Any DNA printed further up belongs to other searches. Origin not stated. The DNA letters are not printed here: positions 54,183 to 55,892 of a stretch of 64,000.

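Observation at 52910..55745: Coupled two-gene module: unknown membrane-anchored 472-aa protein + divergent MIO-family lyase at the edge of an island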

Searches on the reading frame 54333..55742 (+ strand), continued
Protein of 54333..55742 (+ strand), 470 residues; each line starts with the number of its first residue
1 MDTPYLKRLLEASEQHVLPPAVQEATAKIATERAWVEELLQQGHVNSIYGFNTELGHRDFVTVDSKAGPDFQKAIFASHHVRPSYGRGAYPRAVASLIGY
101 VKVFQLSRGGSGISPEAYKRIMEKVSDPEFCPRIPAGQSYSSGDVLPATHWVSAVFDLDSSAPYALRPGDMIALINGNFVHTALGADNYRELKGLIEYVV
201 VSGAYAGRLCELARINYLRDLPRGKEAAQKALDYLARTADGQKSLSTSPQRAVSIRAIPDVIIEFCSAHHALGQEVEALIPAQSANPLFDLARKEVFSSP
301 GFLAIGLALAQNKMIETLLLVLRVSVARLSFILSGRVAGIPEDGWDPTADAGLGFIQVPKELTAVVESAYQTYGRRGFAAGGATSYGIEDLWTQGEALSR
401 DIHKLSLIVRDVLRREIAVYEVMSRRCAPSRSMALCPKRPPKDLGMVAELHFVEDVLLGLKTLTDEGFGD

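Call 55: search_protein_families(library=padloc, alignment_id=A4, max_evalue=0.00001)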
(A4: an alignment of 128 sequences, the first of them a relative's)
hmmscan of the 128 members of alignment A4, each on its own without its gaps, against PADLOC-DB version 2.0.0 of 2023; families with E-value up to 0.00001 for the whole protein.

A. member 1, L008:4389-5099:+ (237 aa): 0 families

B. families by the number of members that match (of 128 scanned): 14 families
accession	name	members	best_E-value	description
PDLC04140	mad8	3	5.9e-10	mads_8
PDLC04135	mad3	2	3.4e-34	mads_3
PDLC04606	PDC-M37B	1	5.6e-36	-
PDLC04605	PDC-M37B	1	1.1e-29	-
PDLC03838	DolB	1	3.3e-29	-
PDLC04783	PDC-M72A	1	1.2e-18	-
PDLC02908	Ankyrin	1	2.1e-10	-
PDLC00915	TRIP13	1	6.4e-09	TRIP13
PDLC01994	RtcR_PspF1--CARF_AAA_HTH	1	3e-07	-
PDLC02980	AriA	1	7.5e-07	-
PDLC04232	IetA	1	8.5e-07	-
PDLC05027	PDC-S48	1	1.7e-06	-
PDLC02914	ATPase-Toprim_I-B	1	3.1e-06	-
PDLC02981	AriAB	1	5.9e-06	-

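Call 62: search_solved_structures(query=A2, max_evalue=1e-10, show_alignments=2)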
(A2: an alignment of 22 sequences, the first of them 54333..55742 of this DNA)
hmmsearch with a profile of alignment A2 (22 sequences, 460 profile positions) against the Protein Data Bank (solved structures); distinct sequences matched with E-value up to 1e-10: 37.
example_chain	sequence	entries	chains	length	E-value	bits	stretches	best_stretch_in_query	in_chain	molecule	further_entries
1gkj_A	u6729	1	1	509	7.1e-34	120.5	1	22-409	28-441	HISTIDINE AMMONIA-LYASE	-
1gkm_B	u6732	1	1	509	1e-33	120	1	22-409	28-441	Histidine ammonia-lyase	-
1gk3_A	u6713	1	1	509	5.1e-32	114.4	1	22-409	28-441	HISTIDINE AMMONIA-LYASE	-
1eb4_A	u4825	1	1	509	1.1e-31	113.2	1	22-409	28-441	HISTIDINE AMMONIA-LYASE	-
1gk2_A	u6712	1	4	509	1.5e-31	112.8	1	22-409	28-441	HISTIDINE AMMONIA-LYASE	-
1b8f_A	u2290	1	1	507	2.2e-31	112.3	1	22-409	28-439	Histidine ammonia-lyase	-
7tqr_A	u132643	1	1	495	1.8e-30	109.3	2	24-134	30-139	Probable histidine ammonia-lyase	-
3unv_A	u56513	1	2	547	5.3e-29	104.4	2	154-412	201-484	AdmH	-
9eq5_A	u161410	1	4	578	6.8e-27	97.5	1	148-321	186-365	Histidine ammonia-lyase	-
6v6h_A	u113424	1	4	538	8.6e-25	90.6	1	15-132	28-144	Histidine ammonia-lyase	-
2qve_A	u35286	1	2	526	2.2e-24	89.2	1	12-134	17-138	Tyrosine Aminomutase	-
2rjr_A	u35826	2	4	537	2.4e-24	89.1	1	12-134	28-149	Tyrosine aminomutase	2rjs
2ohy_A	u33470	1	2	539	2.4e-24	89.1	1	12-134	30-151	Tyrosine aminomutase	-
3kdy_A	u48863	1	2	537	3.1e-24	88.7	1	12-134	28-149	Histidine ammonia-lyase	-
6s7j_A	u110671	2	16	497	1.1e-23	86.9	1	7-323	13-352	Uncharacterized protein | ergothionase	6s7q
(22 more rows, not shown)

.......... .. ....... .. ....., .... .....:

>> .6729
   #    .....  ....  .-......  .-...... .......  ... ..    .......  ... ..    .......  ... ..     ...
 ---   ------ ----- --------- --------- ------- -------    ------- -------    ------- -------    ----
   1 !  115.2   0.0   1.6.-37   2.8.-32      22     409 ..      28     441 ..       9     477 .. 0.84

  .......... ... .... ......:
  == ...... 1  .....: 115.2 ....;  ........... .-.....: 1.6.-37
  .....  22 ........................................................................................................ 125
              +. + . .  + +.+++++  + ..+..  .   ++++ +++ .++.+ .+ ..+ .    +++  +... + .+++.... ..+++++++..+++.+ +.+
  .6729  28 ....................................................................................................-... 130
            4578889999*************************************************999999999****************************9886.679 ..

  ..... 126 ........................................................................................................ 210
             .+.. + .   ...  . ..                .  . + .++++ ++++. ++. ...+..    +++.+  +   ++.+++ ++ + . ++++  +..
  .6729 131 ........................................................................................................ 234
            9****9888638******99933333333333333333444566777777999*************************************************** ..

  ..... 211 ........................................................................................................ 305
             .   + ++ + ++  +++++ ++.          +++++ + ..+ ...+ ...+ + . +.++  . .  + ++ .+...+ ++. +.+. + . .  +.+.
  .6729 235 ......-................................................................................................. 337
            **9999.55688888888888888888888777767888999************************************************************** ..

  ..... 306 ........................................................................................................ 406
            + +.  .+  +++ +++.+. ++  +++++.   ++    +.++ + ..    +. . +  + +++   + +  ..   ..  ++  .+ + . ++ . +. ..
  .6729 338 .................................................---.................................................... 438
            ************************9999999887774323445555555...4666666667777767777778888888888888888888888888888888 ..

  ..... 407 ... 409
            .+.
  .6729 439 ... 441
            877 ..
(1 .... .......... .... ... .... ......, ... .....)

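Call 68: search_protein_families(library=pfam, proteins=[L040:1681-2946:+, L040:512-1609:+, L043:4854-5951:+, L013:9340-10248:+], max_evalue=0.01)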
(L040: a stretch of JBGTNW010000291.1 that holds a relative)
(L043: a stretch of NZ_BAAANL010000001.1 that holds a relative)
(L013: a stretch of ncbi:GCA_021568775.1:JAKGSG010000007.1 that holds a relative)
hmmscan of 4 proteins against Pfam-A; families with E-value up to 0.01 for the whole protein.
L040:1681-2946:+ (422 aa): 1 family
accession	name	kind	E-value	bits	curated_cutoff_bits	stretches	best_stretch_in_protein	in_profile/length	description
PF04069.17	OpuAC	-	3.1e-26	93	21.2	1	135-399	2-256/257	Substrate binding domain of ABC-type glycine betaine transport system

L040:512-1609:+ (366 aa): 1 family
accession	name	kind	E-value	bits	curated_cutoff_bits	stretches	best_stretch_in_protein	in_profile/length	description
PF00497.25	SBP_bac_3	-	2.5e-06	27.7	26.4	1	49-263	3-121/132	Bacterial extracellular solute-binding proteins, family 3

L043:4854-5951:+ (366 aa): 0 families

L013:9340-10248:+ (303 aa): 0 families

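Call 72: find_related_loci(query=A2, collection=metagenome_contigs, flank=4000)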
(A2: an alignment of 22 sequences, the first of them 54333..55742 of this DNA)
Query A2 (470 aa) in metagenome_contigs; peptide patterns used: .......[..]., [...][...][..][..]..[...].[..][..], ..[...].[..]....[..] (x = any residue, [..] = any of these).
144 stretches matched a pattern; 36 encode a relative of the query (tblastn E <= 1e-3); 35 distinct loci.
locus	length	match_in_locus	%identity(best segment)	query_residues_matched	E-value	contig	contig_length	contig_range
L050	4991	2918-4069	34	6-395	6e-61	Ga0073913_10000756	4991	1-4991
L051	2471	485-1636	34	6-395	8e-62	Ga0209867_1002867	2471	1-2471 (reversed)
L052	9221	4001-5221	32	6-419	2e-58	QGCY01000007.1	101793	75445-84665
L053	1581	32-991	37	71-395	3e-60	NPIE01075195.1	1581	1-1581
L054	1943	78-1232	32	6-395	1e-58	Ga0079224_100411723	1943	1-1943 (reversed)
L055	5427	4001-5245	31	1-425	8e-56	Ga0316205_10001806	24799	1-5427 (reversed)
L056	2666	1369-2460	35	48-419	1e-55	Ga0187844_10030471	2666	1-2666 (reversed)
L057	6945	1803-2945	34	6-395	1e-54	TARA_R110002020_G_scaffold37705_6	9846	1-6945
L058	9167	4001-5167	32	22-419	3e-53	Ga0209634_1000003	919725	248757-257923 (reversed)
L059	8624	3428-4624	32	22-433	4e-53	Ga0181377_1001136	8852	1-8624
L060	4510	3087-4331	32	6-429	1e-51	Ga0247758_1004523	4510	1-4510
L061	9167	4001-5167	31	22-419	2e-50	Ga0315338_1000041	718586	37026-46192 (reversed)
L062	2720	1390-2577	30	18-451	1e-50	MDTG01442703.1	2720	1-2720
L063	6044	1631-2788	32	22-416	8e-50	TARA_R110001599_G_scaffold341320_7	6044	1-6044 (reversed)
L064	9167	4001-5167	31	22-419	2e-49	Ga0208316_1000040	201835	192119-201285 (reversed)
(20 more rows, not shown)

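Call 73: find_related_loci(query=A2, collection=viral_contigs, flank=6000)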
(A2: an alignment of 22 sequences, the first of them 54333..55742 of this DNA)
Query A2 (470 aa) in viral_contigs; peptide patterns used: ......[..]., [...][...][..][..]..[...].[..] (x = any residue, [..] = any of these).
67 stretches matched a pattern, but none encodes a relative of the query by tblastn (E <= 1e-3).
